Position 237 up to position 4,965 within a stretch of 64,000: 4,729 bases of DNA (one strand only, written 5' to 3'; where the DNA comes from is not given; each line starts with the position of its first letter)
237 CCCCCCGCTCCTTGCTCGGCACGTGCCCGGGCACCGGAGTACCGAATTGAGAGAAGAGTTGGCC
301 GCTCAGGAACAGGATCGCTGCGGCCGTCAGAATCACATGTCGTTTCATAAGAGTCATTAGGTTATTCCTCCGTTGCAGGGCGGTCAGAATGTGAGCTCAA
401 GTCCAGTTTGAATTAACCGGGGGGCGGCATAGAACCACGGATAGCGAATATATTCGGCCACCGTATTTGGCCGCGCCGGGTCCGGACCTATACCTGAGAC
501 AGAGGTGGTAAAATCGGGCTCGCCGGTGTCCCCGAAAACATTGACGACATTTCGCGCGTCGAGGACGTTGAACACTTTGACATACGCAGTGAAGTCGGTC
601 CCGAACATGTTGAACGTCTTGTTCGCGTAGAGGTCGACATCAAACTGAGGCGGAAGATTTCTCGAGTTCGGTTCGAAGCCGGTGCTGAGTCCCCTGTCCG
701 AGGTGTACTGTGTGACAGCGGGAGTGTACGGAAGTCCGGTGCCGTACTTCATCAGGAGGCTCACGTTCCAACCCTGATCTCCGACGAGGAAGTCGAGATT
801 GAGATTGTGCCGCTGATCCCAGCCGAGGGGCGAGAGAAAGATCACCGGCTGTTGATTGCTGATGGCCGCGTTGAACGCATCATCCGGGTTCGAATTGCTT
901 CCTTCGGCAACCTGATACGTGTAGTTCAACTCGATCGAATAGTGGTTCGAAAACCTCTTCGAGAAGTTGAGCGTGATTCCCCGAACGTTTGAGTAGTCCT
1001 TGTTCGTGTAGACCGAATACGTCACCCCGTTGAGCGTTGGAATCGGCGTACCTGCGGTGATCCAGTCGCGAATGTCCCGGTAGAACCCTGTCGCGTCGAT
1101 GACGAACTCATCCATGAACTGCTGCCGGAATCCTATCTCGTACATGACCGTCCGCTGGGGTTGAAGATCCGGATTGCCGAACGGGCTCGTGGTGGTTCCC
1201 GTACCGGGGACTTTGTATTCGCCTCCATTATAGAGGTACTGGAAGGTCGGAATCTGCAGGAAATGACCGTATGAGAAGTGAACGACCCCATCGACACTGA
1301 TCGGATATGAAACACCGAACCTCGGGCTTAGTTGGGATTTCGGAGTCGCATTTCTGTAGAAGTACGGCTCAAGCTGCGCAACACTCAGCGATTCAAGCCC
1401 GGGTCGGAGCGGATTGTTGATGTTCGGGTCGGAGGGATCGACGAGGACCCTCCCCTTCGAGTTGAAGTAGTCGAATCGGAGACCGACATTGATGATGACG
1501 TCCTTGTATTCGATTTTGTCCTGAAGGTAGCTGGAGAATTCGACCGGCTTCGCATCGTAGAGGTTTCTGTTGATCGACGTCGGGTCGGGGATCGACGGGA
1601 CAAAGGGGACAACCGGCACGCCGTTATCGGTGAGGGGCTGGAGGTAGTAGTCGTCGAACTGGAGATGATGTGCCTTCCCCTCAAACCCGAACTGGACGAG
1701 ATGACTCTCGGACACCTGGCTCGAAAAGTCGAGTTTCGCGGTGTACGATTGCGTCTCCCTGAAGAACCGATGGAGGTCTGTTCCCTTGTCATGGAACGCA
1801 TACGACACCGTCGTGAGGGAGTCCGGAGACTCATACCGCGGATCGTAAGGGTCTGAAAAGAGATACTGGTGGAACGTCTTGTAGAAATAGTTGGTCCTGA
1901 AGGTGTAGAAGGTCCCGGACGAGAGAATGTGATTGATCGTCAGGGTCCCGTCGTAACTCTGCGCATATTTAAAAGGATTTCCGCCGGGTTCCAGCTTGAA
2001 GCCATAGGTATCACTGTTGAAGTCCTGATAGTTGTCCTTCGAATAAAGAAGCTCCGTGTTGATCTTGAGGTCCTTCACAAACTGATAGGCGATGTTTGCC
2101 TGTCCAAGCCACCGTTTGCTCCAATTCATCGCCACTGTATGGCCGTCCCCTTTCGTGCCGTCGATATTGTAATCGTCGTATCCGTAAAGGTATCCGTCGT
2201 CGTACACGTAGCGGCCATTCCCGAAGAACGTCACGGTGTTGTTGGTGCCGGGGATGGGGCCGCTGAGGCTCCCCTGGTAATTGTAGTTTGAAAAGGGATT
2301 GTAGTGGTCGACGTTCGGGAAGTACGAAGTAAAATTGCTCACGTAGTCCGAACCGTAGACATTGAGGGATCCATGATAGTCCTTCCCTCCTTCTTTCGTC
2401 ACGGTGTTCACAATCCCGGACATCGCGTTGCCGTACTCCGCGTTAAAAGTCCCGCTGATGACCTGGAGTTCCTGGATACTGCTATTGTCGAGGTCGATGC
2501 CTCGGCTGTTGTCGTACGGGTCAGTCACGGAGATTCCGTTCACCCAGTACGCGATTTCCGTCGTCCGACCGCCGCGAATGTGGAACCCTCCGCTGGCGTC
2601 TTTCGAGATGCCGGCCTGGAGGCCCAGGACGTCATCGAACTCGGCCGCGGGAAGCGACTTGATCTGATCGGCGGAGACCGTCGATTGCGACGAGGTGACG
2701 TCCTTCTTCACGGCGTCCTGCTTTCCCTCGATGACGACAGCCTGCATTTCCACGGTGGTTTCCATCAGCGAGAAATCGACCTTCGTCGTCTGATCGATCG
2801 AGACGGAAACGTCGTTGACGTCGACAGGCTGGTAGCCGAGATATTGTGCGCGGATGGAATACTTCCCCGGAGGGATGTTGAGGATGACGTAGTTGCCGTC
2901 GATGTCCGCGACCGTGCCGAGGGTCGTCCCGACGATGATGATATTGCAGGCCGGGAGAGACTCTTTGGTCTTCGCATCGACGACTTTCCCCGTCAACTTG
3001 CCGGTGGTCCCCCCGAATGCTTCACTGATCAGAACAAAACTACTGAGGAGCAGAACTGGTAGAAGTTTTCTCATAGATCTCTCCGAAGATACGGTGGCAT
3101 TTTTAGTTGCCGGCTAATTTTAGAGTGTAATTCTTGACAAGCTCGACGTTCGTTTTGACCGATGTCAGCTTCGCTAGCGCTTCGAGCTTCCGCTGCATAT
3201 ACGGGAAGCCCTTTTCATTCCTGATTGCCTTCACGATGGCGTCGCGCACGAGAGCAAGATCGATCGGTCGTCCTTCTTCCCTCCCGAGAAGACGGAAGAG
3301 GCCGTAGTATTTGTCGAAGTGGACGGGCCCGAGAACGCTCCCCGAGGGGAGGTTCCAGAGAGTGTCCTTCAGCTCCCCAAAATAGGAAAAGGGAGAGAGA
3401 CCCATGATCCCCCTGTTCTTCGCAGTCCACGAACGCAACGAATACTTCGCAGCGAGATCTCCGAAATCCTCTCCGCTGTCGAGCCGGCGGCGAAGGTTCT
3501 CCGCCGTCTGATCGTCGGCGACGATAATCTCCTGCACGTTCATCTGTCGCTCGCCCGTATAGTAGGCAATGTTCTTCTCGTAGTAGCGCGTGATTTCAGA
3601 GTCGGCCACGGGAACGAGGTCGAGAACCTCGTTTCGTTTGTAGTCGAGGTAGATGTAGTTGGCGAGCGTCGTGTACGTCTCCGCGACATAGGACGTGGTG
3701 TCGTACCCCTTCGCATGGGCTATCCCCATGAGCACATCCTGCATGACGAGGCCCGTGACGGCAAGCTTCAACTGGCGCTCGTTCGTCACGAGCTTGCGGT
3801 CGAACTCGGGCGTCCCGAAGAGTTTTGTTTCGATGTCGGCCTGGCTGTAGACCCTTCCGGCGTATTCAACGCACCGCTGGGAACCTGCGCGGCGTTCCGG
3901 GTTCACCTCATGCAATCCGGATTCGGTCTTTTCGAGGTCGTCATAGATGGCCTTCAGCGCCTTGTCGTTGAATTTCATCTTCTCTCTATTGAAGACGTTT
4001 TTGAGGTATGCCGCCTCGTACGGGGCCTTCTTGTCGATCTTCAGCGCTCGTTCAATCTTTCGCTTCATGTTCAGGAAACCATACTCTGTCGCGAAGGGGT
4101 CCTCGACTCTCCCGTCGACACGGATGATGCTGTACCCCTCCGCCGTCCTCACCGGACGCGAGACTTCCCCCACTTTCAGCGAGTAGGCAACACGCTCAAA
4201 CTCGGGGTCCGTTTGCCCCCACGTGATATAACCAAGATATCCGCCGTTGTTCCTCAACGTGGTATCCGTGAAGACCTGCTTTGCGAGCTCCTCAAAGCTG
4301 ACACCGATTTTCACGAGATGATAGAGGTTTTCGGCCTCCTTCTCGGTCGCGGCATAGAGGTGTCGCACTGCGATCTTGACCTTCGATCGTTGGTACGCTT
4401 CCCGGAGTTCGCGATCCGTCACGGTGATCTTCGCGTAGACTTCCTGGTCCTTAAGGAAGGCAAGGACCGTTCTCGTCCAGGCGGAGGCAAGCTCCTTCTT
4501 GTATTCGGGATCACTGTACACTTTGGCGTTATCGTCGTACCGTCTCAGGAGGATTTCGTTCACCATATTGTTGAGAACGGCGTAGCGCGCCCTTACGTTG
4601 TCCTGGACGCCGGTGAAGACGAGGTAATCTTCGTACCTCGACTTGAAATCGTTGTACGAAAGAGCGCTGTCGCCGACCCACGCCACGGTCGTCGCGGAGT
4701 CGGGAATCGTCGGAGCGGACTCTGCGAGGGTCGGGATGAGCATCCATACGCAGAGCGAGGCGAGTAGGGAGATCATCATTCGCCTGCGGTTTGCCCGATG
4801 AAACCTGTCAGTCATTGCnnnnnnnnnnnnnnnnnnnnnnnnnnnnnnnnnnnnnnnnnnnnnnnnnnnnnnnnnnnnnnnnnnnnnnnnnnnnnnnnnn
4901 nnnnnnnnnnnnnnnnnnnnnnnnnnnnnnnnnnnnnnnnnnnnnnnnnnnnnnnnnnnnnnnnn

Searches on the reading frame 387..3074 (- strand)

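Call 27: search_protein_families(library=pfam, proteins=[window:387-3074:-], max_evalue=0.00001)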
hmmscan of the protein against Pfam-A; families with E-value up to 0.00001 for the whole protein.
window:387-3074:- (896 aa): 4 families
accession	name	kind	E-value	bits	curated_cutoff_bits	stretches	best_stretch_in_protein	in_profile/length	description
PF00593.30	TonB_dep_Rec_b-barrel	-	2.2e-30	107.4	27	1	355-837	42-436/436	TonB dependent receptor-like, beta-barrel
PF13715.12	CarbopepD_reg_2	-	4.4e-20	71.9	32.2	1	27-115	1-88/88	CarboxypepD_reg-like domain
PF13620.12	CarboxypepD_reg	-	6.3e-16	58.9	32.3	1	27-103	2-81/82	Carboxypeptidase regulatory-like domain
PF07715.20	Plug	-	2.8e-10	41.1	23.9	1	123-220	2-106/107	TonB-dependent Receptor Plug Domain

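Call 65: search_protein_families(library=ncbifam, proteins=[window:387-3074:-], max_evalue=0.001)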
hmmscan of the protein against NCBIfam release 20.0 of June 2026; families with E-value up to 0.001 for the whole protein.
window:387-3074:- (896 aa): 13 families
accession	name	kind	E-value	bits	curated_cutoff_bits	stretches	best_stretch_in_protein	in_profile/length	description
TIGR04056.1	OMP_RagA_SusC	subfamily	1.6e-27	96.3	368.25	2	26-264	2-240/981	SusC/RagA family TonB-linked outer membrane protein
TIGR01782.1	TonB-Xanth-Caul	subfamily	1e-12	47.2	310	1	499-732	511-756/868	TonB-dependent receptor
NF010038.0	PRK13513.1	equivalog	3.3e-10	39.1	942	1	631-758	445-580/659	ligand-gated channel protein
NF041535.1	TonB_rec_PqqU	equivalog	1.8e-09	36.5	1200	1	174-250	77-149/676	TonB-dependent receptor PqqU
NF010010.0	PRK13483.1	equivalog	1.8e-09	36.1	927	1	632-725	450-550/660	ligand-gated channel protein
NF010048.1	PRK13524.1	subfamily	2.1e-09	36.4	493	1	199-241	147-190/744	FepA family TonB-dependent siderophore receptor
NF052345.1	S_layer_anammox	exception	2.3e-09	35.2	1400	1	23-112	1311-1400/1596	Kustd1514 family S-layer glycoprotein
NF010012.0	PRK13486.1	equivalog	9.8e-09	34.1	924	1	608-727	443-556/696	TonB-dependent receptor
NF049946.1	TonB_dep_CU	exception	2.7e-08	32.6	700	1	613-728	464-580/683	TonB-dependent receptor, CU motif-type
NF049947.1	TonB_dep_PCPU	exception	4.8e-08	31.7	800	1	634-731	485-581/685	TonB-dependent receptor, PCPU motif-type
NF010011.0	PRK13484.1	equivalog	7.1e-08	31.1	1197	1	629-723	462-558/682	IreA family TonB-dependent siderophore receptor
NF010051.0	PRK13528.1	subfamily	9.6e-07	27.4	583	0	200-286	144-220/727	FepA family TonB-dependent siderophore receptor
NF053590.1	TonB_dep_TOL0244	equivalog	4.4e-05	22.3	645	0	632-726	407-497/604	TOL_0244 family TonB-dependent receptor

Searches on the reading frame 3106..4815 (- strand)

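Call 27: search_protein_families(library=pfam, proteins=[window:3106-4815:-], max_evalue=0.00001)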
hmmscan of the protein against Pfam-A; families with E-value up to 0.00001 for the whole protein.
window:3106-4815:- (570 aa): 3 families
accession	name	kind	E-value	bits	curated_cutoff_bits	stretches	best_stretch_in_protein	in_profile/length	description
PF00639.27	Rotamase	-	2.2e-27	96.3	21.7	2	155-234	16-96/97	PPIC-type PPIASE domain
PF13145.12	Rotamase_2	-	3.6e-25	89.6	27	2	403-525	1-121/121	PPIC-type PPIASE domain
PF13616.12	Rotamase_3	-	1.1e-22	81.2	22.5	1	155-234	34-113/116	PPIC-type PPIASE domain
